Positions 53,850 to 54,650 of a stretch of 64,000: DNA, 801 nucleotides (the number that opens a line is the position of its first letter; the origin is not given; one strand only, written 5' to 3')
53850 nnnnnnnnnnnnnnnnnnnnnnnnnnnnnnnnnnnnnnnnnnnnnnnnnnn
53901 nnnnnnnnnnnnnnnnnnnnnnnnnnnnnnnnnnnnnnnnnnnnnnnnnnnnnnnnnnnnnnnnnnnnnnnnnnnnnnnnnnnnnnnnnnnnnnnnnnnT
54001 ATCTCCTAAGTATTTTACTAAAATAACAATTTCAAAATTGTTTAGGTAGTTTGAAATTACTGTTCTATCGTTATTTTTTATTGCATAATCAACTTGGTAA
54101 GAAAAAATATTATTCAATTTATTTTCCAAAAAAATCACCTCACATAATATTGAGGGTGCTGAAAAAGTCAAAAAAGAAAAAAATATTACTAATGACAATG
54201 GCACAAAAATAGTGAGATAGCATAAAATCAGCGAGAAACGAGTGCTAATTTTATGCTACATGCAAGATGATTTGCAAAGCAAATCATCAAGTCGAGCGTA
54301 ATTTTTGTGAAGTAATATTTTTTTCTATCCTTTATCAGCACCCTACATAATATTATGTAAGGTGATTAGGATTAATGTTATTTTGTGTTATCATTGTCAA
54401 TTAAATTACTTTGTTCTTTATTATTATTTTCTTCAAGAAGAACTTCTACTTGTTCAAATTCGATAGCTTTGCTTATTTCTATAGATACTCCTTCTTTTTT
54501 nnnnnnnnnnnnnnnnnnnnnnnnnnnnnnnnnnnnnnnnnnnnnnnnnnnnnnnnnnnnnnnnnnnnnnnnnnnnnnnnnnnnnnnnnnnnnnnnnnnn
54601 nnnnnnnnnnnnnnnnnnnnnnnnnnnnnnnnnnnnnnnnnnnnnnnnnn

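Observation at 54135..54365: F2 element inserted into the loop of the ftsH terminator, whose 3' arm is the Shine-Dalgarno of the Csp-like protease gene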

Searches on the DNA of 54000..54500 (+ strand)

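Call 17: search_rna_families(source=window, start=54000, end=54500, threshold=evalue, max_evalue=10)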
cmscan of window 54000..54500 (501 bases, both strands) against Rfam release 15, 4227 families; matches with E-value up to 10: 7.
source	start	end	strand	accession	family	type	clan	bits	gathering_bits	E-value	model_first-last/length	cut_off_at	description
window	54216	54258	-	RF03803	MIR1886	Gene; miRNA;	-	23.6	62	0.031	1-52/52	no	MIR1886 microRNA precursor family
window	54374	54414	-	RF02844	RefA9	Gene; antisense;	-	18.3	49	3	1-64/64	no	Enterococcus sRNA A9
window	54454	54500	+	RF02270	nse_sRNA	Gene;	-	17.7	75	2.1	1-73/73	no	Neisseria sigma-E sRNA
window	54074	54170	+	RF01402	STnc150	Gene; sRNA;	-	15.3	60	0.59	1-267/267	no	STnc150 Hfq binding RNA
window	54428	54482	-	RF03055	RAGATH-30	Gene; sRNA;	-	15.1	59.5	3.2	1-59/59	no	RAGATH-30 RNA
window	54236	54273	+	RF02085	Yar_1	Gene; lncRNA;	-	14.1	50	1.8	1-74/74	no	Yellow-achaete intergenic RNA conserved region 1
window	54218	54258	+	RF00886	MIR807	Gene; miRNA;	-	13.5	113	5.6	1-176/176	no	MIR807 microRNA precursor family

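Call 30: search_dna_similar(query=window:54152-54344:+, collection=plasmids, mode=distant, max_evalue=0.01)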
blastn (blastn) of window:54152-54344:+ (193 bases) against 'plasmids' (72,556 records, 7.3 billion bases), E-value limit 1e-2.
Records with a match: 1; places in all: 1; records where one place covers at least 80% of the query: 0.
Best place of each record, by identity: 80-90% 1.
By first word of the organism name: Clostridium 1.
By predicted mobility (MOB-suite, as given by PLSDB): non-mobilizable 1.
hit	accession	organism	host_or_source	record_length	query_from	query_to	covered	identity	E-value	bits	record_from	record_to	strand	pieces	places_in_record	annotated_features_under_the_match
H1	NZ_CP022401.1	Clostridium botulinum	soil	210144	9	50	22%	85.7%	1e-3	50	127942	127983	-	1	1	tyrosine-type recombinase/integrase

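Call 31: search_dna_similar(query=window:54152-54344:+, collection=phages, mode=distant, max_evalue=0.01)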
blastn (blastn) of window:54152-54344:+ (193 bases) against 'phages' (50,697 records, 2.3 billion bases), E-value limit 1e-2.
No match.

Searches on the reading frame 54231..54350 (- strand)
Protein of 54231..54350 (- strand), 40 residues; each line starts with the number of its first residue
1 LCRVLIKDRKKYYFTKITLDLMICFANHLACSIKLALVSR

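Call 73: find_homologous_proteins(query=window:54231-54350:-, max_evalue=10)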
Query seq(40 aa): no candidate shares three 5-residue words with the query. No homologue found.
